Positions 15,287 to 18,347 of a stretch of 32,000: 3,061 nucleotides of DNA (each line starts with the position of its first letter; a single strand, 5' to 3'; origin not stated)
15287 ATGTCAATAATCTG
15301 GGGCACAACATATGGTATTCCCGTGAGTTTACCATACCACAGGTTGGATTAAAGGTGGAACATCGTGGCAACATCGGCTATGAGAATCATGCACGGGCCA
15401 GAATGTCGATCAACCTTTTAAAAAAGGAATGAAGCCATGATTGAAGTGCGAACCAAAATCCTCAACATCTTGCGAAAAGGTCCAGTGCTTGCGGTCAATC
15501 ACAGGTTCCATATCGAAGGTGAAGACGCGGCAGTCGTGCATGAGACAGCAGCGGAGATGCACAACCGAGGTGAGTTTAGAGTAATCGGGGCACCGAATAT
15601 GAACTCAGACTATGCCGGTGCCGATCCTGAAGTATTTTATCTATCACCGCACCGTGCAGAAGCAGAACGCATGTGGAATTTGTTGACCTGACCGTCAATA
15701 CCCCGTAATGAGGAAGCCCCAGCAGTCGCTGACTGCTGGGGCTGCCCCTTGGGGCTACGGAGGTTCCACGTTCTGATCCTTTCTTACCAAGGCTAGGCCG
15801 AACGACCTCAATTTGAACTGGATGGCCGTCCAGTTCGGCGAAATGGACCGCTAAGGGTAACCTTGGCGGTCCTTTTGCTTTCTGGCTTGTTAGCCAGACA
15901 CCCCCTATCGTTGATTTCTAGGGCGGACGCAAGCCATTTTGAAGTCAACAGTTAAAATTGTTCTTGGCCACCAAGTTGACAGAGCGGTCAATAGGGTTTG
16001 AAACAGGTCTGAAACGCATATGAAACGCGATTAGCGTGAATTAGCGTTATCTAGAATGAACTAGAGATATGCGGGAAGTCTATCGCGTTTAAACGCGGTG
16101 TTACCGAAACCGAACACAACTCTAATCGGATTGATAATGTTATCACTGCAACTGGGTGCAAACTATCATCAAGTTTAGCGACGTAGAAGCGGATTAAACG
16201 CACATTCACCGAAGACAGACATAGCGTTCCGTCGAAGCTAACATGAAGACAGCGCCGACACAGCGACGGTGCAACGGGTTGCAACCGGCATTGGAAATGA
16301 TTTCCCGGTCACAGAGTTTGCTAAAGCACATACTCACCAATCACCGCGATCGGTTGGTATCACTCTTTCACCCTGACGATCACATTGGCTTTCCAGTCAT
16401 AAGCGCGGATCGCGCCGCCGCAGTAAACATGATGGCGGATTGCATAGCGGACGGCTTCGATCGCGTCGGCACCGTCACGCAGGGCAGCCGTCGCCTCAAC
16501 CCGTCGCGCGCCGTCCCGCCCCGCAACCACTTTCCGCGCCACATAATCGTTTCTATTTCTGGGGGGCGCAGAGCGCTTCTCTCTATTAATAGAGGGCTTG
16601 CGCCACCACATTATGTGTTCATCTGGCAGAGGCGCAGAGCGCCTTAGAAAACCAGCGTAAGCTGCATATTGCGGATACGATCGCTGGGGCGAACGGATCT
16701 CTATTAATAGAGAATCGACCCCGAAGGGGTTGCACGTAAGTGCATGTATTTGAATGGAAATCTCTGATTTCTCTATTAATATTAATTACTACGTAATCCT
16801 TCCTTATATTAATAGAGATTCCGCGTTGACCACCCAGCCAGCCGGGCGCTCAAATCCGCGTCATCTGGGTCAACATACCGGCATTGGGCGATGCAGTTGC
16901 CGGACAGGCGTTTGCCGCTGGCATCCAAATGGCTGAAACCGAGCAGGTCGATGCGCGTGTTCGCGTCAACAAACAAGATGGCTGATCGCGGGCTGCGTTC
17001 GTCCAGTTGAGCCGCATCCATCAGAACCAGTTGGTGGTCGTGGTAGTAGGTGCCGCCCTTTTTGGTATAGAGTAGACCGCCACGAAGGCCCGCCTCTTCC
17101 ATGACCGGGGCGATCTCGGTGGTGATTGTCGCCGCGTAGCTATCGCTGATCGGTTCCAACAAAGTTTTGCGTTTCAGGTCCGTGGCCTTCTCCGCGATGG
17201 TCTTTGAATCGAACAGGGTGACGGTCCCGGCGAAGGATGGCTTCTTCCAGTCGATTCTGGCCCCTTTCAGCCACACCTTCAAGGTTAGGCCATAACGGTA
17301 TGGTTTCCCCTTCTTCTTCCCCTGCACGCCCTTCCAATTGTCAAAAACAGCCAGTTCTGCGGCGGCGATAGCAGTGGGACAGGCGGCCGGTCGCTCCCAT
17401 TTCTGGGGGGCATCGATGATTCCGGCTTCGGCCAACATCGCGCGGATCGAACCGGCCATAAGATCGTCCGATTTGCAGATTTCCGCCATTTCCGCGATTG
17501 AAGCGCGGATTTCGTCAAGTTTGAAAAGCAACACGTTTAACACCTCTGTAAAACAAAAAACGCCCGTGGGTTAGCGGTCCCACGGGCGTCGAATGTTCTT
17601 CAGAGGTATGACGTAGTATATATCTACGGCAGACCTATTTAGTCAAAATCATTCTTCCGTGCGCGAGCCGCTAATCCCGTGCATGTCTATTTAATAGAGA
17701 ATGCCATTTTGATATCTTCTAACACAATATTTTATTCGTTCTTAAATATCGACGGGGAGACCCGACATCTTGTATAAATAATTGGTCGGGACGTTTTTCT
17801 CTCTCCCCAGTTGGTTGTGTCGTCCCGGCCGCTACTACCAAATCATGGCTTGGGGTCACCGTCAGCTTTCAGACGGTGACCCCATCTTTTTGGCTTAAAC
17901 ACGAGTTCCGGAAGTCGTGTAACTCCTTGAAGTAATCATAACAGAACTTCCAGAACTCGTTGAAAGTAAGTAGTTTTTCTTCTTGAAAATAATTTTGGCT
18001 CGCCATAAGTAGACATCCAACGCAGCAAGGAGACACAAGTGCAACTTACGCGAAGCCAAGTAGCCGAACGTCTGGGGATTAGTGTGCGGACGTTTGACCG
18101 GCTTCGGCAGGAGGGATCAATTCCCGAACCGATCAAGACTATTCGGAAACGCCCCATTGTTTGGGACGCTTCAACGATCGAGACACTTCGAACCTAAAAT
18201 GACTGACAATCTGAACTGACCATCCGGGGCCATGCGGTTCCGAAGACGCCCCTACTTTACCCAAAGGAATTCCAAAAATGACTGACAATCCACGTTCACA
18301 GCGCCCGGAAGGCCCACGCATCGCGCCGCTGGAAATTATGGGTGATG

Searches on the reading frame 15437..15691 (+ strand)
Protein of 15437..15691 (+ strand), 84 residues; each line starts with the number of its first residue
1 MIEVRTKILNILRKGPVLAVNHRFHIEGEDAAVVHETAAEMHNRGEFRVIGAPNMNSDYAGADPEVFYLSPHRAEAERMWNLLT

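Call 10: search_protein_families(library=pfam, proteins=[window:15437-15691:+], max_evalue=0.01)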
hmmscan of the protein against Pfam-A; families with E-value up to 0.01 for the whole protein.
window:15437-15691:+ (84 aa): 0 families

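Call 11: search_protein_families(library=phrogs, proteins=[window:15437-15691:+], max_evalue=0.001)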
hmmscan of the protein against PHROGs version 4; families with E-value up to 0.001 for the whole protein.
window:15437-15691:+ (84 aa): 0 families

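Call 20: find_related_loci(query=window:15437-15688:+, collection=viral_contigs, flank=6000)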
Query window:15437-15688:+ (84 aa) in viral_contigs; peptide patterns used: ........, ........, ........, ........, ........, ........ (x = any residue, [..] = any of these).
5 stretches matched a pattern, but none encodes a relative of the query by tblastn (E <= 1e-3).

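Call 38: find_homologous_proteins(query=window:15437-15688:+, max_evalue=0.001)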
Query seq(84 aa) (84 aa): 1 proteins with E <= 0.001 among 2 candidates.
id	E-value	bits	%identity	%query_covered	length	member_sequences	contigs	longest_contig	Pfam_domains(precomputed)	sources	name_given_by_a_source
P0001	1.2e-49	183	100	100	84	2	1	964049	-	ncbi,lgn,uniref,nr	ncbi:hypothetical protein [Sphingobium sp. Leaf26]|uniref:hypothetical protein n=1 Tax=Sphingobium s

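Call 55: find_homologous_proteins(query=A5, max_evalue=0.01)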
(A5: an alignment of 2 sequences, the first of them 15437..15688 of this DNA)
Query A5 (2 sequences) (84 aa, profile of the alignment): 3 proteins with E <= 0.01 among 8 candidates.
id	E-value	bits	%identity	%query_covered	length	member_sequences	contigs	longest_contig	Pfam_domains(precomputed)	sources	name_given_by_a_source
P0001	8.1e-45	168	100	100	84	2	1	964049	-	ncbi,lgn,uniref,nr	ncbi:hypothetical protein [Sphingobium sp. Leaf26]|uniref:hypothetical protein n=1 Tax=Sphingobium s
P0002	3.4e-39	150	45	87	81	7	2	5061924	-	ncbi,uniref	ncbi:hypothetical protein VHN57_02360 [Sphingobium sp. WW5]|uniref:hypothetical protein n=1 Tax=uncl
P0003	9.7e-38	146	41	87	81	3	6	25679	-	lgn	-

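Call 56: find_encoding_contigs(protein=P0002, flank=10000, max_places=10)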
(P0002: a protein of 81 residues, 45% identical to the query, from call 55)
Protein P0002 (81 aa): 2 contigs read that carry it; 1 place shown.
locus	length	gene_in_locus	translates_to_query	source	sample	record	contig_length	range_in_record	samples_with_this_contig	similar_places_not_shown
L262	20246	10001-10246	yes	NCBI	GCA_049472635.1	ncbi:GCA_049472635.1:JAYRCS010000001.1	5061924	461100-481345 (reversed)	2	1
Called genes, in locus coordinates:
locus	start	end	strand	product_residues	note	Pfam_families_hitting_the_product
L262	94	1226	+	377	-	PF01527:HTH_Tnp_1 (faint), PF13276:HTH_21, PF00665:rve, PF13683:rve_3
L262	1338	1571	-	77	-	-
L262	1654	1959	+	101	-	-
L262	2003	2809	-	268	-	PF01695:IstB_IS21, PF00308:Bac_DnaA (weak)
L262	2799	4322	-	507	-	PF22483:Mu-transpos_C_2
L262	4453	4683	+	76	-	-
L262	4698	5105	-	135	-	-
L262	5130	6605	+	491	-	PF24883:NPHP3_N (faint), PF07693:KAP_NTPase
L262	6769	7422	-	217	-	PF13391:HNH_2 (weak)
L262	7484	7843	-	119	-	PF01844:HNH, PF14279:HNH_5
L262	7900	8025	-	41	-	-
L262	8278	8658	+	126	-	PF19744:DUF6232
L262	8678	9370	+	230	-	PF14337:Abi_alpha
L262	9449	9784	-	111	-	PF00959:Phage_lysozyme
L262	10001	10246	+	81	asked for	-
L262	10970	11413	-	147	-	-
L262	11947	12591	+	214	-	-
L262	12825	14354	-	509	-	PF19263:DUF5906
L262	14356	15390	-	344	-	-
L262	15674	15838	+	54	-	-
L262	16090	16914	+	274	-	-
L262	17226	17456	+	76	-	-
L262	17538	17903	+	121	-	-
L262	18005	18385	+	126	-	-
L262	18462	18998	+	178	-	-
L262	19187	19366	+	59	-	-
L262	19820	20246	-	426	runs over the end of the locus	PF13356:Arm-DNA-bind_3, PF00589:Phage_integrase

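Call 57: find_encoding_contigs(protein=P0003, flank=10000, max_places=10)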
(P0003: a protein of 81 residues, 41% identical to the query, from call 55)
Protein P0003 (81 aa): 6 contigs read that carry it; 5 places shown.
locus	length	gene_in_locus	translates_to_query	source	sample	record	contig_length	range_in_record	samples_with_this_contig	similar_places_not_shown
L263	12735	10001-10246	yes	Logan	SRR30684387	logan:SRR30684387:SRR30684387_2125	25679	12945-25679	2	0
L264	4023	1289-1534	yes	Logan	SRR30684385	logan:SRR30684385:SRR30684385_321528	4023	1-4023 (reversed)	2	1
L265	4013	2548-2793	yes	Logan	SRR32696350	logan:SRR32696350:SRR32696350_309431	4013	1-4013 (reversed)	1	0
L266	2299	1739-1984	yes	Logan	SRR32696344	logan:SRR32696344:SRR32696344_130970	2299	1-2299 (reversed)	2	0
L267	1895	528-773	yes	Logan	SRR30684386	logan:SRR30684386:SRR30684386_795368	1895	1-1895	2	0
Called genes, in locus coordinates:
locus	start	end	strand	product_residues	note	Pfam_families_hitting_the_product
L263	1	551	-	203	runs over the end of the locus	PF04586:Peptidase_S78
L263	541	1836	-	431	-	PF04860:Phage_portal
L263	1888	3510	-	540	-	PF03354:TerL_ATPase, PF20441:TerL_nuclease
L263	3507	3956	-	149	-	PF05119:Terminase_4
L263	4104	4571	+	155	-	-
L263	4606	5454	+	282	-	PF01764:Lipase_3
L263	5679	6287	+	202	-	-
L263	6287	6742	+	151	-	-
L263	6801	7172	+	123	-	-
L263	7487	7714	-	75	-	-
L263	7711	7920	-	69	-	-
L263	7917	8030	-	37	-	-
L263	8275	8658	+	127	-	PF19744:DUF6232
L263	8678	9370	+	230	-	PF14337:Abi_alpha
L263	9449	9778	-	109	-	PF00959:Phage_lysozyme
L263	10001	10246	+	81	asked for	-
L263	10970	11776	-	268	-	-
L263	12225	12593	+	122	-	-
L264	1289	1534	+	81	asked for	-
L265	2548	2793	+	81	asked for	-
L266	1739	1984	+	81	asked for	-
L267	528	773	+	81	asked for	-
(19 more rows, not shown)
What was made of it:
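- On HK022 put-type processive antiterminator RNA: In L262 and L263 the downstream gene is convergent (calls 56, 57).
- In L262 and L263 the next gene downstream is convergent (calls 56, 57). In L262 and L263 the downstream gene is convergent, and the next + strand gene is about 1.5 kb away (calls 56, 57).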

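Call 72: predict_structure(alignment_id=A8)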
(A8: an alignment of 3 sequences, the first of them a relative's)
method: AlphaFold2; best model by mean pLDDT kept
length: 84 residues; sequences in the alignment: 3
mean_pLDDT: 83.2   pTM: 0.74
mean pLDDT of the five models: 83.2, 80.5, 80.4, 69.3, 59.6
residues with pLDDT >= 90: 33; 70-90: 36; 50-70: 11; < 50: 4
segments of 3 or more residues with pLDDT < 50: 54-56
pLDDT, mean of each block of 10 residues (from residue 1): 87 91 82 88 90 55 82 93 79
secondary structure, 60 per line:
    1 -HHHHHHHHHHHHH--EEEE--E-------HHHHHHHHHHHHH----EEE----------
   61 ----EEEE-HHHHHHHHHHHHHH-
elements in order: H2-14 E17-20 H31-43 E48-50 E65-68 H70-83

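Call 74: search_protein_representatives(alignment_id=A8)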
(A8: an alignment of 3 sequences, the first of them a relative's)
Query: 3 sequences, 81 profile positions. Proteins with E-value up to 0.001 (for the whole library): 9; up to 1e-10: 4; up to 1e-30: 1. The best 9 are listed.
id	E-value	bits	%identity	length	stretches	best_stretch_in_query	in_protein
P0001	4.9e-42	158.0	-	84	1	1-81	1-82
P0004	1.1e-20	89.5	-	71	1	2-67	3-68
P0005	6.7e-18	80.6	-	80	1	1-77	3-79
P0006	1.3e-11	60.5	-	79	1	6-77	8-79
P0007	8.5e-06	41.8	-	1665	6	6-35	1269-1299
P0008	1.2e-05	41.3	-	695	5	39-68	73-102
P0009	4.9e-05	39.4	-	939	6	48-68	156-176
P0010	4.0e-04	36.5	-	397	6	39-70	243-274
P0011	5.7e-04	36.0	-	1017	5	26-69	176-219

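Call 75: find_encoding_contigs(protein=P0005, flank=6000, max_places=6)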
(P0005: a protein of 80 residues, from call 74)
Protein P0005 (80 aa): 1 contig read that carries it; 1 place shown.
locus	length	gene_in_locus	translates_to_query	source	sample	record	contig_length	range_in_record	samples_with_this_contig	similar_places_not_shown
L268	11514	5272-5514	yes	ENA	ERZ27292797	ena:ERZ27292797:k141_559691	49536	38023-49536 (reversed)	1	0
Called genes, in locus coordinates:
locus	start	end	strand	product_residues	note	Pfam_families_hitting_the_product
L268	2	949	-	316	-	?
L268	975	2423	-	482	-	PF00749:tRNA-synt_1c, PF19269:Anticodon_2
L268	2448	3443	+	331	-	PF13567:DUF4131, PF03772:Competence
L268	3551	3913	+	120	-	-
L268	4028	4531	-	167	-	PF03887:YfbU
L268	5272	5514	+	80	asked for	-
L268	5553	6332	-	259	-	-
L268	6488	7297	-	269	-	-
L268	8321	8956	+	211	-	PF07460:NUMOD3 (faint)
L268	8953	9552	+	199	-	-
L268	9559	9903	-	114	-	-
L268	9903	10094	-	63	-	-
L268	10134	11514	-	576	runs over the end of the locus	PF01391:Collagen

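Call 77: find_encoding_contigs(protein=P0004, flank=6000, max_places=6)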
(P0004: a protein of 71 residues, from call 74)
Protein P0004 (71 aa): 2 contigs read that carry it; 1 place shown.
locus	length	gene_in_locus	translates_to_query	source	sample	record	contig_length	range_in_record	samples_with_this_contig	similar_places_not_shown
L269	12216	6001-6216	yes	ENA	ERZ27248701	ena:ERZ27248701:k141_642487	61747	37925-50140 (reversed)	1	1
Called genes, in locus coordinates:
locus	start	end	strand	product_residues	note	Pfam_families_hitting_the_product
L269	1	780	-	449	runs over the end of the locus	PF02899:Phage_int_SAM_1, PF00589:Phage_integrase (weak)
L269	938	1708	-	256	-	PF08401:ArdcN, PF18818:MPTase-PolyVal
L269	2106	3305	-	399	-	PF02661:Fic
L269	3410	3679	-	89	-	-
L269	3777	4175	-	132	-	PF12599:DUF3768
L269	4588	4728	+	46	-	-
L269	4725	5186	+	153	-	-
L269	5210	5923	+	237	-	PF11185:DUF2971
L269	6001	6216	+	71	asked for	-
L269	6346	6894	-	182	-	-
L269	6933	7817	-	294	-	PF23639:DUF7146, PF13362:Toprim_3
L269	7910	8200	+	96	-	-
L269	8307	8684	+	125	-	-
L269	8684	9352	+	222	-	PF01464:SLT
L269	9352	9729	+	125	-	PF04956:TrbC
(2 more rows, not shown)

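Call 78: find_encoding_contigs(protein=P0006, flank=6000, max_places=6)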
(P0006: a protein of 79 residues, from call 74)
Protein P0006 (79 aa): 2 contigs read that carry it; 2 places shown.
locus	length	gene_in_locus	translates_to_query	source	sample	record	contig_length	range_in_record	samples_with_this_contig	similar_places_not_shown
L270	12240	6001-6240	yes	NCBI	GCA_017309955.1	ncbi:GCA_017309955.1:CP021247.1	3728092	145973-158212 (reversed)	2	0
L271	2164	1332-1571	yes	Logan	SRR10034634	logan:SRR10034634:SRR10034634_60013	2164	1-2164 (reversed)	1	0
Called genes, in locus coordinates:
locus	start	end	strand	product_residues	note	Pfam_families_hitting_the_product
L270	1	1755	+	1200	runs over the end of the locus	PF02811:PHP, PF07733:DNA_pol3_alpha, PF17657:DNA_pol3_finger, PF14579:HHH_6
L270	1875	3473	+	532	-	PF00501:AMP-binding, PF13193:AMP-binding_C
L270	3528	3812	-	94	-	-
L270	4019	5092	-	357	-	PF04055:Radical_SAM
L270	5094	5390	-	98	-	-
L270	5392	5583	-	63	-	PF20561:DUF6771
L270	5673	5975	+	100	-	-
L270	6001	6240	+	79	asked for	-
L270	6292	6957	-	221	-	-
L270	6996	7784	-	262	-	-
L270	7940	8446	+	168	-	PF05257:CHAP (weak)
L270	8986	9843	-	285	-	PF01695:IstB_IS21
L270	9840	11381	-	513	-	PF22483:Mu-transpos_C_2 (weak)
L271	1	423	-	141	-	?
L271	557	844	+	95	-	-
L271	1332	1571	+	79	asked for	-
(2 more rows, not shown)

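Call 79: fold_search(model_id=the predicted structure, library=pdb)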
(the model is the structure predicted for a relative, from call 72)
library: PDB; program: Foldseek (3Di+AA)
matches with E <= 10: 565; with E <= 0.001: 0
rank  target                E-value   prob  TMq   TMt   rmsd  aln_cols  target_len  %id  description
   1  7r81_L2               5.8e-02  0.84  0.48  0.45   9.1        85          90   19  Structure of the translating Neurospora crassa ribosome arrested by cycloheximide (released 2021-12-01)
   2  1yyv_B                8.7e-02  0.94  0.53  0.41   8.9        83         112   14  Putative transcriptional regulator ytfH from Salmonella typhimurium (released 2005-04-05)
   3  9qbc                  9.9e-02  0.84  0.52  0.42   9.9        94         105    5  Crystal structure of Brachyspira hampsonii PadR (released 2026-03-11)
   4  5x11_E                1.4e-01  0.87  0.57  0.28   8.0        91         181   12  Crystal structure of Bacillus subtilis PadR in complex with operator DNA (released 2017-11-22)
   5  1yyv_A                1.4e-01  0.84  0.51  0.38   9.0        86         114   17  Putative transcriptional regulator ytfH from Salmonella typhimurium (released 2005-04-05)
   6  6abt_A                1.4e-01  0.69  0.50  0.44   9.2        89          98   13  Crystal structure of transcription factor from Listeria monocytogenes (released 2019-06-05)
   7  8yn1_C                1.7e-01  0.47  0.34  0.09   7.0        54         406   13  Cryo-EM structure of NRG1A(LRR) in complex with EDS1-SAG101-(ADPr-ATP) (released 2024-12-11)
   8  5z7b_B                1.8e-01  0.82  0.54  0.25   8.6        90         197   18  Crystal structure of the VanR transcription factor in complex with vanillate (released 2018-08-29)
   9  6cmv_D                1.8e-01  0.75  0.53  0.42   8.8        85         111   13  Crystal structure of Archaeal Biofilm Regulator (AbfR2) from Sulfolobus acidocaldarius (released 2018-11-14)
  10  6abq_A                2.0e-01  0.77  0.54  0.42   9.2        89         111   12  Crystal structure of transcription factor from Listeria monocytogenes (released 2019-06-05)
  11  5z7b_A                2.0e-01  0.77  0.55  0.25   9.2        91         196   18  Crystal structure of the VanR transcription factor in complex with vanillate (released 2018-08-29)
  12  6cmv_A                2.2e-01  0.63  0.52  0.41  10.4        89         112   13  Crystal structure of Archaeal Biofilm Regulator (AbfR2) from Sulfolobus acidocaldarius (released 2018-11-14)
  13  2esh                  2.3e-01  0.41  0.43  0.34  10.1        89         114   11  Crystal Structure of Conserved Protein of Unknown Function TM0937- a Potential Transcriptional Factor (released 2005-12-06)
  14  4v5o_A7               2.8e-01  0.51  0.45  0.38   7.3        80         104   11  CRYSTAL STRUCTURE OF THE EUKARYOTIC 40S RIBOSOMAL SUBUNIT IN COMPLEX WITH INITIATION FACTOR 1. (released 2014-07-09)
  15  1x4m_MODEL_1_A        3.0e-01  0.13  0.25  0.23   9.9        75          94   16  Solution structure of KH domain in Far upstream element binding protein 1 (released 2005-11-14)
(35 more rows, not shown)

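Call 92: find_homologous_proteins(query=A9, max_evalue=0.01)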
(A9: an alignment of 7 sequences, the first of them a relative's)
Query A9 (7 sequences) (84 aa, profile of the alignment): 11 proteins with E <= 0.01 among 221 candidates.
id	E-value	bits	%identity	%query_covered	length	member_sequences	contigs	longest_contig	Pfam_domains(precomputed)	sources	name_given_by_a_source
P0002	7.4e-39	149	45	87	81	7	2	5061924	-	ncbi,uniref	ncbi:hypothetical protein VHN57_02360 [Sphingobium sp. WW5]|uniref:hypothetical protein n=1 Tax=uncl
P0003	1.4e-37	145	41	87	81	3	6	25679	-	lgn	-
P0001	3.2e-33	131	100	100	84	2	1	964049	-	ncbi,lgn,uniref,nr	ncbi:hypothetical protein [Sphingobium sp. Leaf26]|uniref:hypothetical protein n=1 Tax=Sphingobium s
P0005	8.0e-33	130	42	93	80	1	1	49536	-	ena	-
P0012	1.1e-32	130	47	86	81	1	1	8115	-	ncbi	-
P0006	4.6e-31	124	32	89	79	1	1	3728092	-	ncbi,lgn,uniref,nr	ncbi:hypothetical protein [Novosphingobium sp. KA1]|uniref:hypothetical protein n=1 Tax=Novosphingob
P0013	1.8e-27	113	53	79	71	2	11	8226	-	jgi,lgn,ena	jgi:hypothetical protein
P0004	4.2e-27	112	50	79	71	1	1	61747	-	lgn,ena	-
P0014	5.1e-27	111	51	82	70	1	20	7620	-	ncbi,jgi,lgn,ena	jgi:hypothetical protein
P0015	1.5e-26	110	52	77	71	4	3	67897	-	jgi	jgi:hypothetical protein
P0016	6.7e-25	105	36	89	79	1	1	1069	-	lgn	-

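Call 93: find_encoding_contigs(protein=P0012, flank=8000, max_places=4)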
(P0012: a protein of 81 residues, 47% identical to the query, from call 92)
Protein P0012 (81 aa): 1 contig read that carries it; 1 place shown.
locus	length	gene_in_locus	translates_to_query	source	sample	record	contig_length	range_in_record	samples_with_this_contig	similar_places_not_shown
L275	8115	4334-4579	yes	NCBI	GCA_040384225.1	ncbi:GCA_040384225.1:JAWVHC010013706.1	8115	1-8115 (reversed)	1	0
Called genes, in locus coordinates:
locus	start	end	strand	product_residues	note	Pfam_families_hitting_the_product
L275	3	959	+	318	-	?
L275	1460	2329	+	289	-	PF18864:AbiTii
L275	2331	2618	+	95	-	-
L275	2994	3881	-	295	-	-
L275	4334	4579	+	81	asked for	-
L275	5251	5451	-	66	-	-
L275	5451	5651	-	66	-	-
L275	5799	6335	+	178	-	-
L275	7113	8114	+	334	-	?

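Call 94: find_encoding_contigs(protein=P0014, flank=4000, max_places=6)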
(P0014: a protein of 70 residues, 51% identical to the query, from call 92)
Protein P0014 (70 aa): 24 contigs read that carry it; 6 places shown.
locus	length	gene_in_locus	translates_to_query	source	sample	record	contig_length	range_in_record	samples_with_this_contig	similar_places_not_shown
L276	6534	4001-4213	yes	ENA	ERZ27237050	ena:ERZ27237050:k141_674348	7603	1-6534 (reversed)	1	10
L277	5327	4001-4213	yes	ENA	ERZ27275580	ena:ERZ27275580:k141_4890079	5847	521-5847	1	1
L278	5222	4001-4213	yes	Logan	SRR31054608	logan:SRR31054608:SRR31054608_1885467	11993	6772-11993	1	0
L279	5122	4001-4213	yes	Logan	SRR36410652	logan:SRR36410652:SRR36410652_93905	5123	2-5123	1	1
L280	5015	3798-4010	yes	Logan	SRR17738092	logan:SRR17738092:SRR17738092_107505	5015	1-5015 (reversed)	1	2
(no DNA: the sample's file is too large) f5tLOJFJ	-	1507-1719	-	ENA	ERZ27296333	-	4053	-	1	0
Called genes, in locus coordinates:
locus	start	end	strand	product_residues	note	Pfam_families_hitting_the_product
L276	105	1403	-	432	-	PF02661:Fic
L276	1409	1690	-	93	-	-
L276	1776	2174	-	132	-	PF12599:DUF3768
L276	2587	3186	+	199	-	-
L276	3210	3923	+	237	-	PF11185:DUF2971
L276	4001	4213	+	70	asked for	-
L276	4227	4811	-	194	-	PF13302:Acetyltransf_3, PF13420:Acetyltransf_4, PF00583:Acetyltransf_1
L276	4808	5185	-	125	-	-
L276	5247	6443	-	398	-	PF00872:Transposase_mut, PF10551:MULE (weak)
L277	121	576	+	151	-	PF01527:HTH_Tnp_1, PF13518:HTH_28 (weak)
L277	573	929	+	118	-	PF05717:TnpB_IS66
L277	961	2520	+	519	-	PF13007:LZ_Tnp_IS66, PF13005:zf-IS66, PF03050:DDE_Tnp_IS66, PF13817:DDE_Tnp_IS66_C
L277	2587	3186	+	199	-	-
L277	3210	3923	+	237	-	PF11185:DUF2971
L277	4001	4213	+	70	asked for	-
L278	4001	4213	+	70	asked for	-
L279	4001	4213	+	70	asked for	-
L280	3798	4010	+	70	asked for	-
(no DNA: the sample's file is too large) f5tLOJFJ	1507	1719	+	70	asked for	-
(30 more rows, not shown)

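Call 100: search_protein_families(library=padloc, proteins=[P0001, P0002], max_evalue=0.01)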
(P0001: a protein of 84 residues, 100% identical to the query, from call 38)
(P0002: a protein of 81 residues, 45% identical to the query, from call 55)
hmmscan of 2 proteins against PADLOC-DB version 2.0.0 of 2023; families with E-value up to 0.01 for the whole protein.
P0001 (84 aa): 0 families

P0002 (81 aa): 0 families

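Call 103: search_protein_families(library=pfam, proteins=[L262:17226-17456:+], max_evalue=0.1)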
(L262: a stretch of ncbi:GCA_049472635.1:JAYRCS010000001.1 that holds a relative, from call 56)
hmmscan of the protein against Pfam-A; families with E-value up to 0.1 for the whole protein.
L262:17226-17456:+ (76 aa): 2 families
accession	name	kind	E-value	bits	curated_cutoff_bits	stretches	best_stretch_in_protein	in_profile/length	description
PF12728.13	HTH_17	-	0.006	17.3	27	1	2-30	1-29/51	Helix-turn-helix domain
PF02954.25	HTH_8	-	0.095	12.9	22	0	4-25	20-41/42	Bacterial regulatory protein, Fis family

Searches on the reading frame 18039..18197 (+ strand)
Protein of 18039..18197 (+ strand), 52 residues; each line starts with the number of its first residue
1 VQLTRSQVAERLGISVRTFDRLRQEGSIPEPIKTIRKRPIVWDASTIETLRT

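Call 103: search_protein_families(library=pfam, proteins=[window:18039-18197:+], max_evalue=0.1)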
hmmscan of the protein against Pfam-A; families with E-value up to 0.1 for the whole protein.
window:18039-18197:+ (52 aa): 13 families
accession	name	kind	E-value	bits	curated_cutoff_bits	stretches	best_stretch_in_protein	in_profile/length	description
PF12728.13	HTH_17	-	3.2e-05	24.6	27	1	3-35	2-32/51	Helix-turn-helix domain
PF13384.12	HTH_23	-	0.00016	21.8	24.6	1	3-24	18-39/50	Homeodomain-like domain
PF12964.13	DUF3853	-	0.00059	20.4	22.1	1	7-46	51-89/97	Protein of unknown function (DUF3853)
PF00376.29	MerR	-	0.0019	18.5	28.2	1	6-34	3-31/38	MerR family regulatory protein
PF02954.25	HTH_8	-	0.0028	17.8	22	1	5-21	21-37/42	Bacterial regulatory protein, Fis family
PF20432.4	Xre-like-HTH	-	0.0034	18.1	25.8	1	1-24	22-45/63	Antitoxin Xre-like helix-turn-helix domain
PF13411.12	MerR_1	-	0.0068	16.9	21.6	1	6-51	4-47/69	MerR HTH family regulatory protein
PF13551.12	HTH_29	-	0.0087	16.6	28.1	1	4-24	14-34/64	Winged helix-turn helix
PF13338.12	AbiEi_4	-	0.011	16.2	25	1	3-28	14-38/49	Transcriptional regulator, AbiEi antitoxin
PF13518.12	HTH_28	-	0.027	15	25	1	4-24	14-34/52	Helix-turn-helix domain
PF13443.12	HTH_26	-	0.029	15.1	22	1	2-25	10-33/63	Cro/C1-type HTH DNA-binding domain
PF08281.18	Sigma70_r4_2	-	0.044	13.9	25.7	1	3-22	27-46/54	Sigma-70, region 4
PF02796.21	HTH_7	-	0.083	13.5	23.8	0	4-19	23-38/45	Helix-turn-helix domain of resolvase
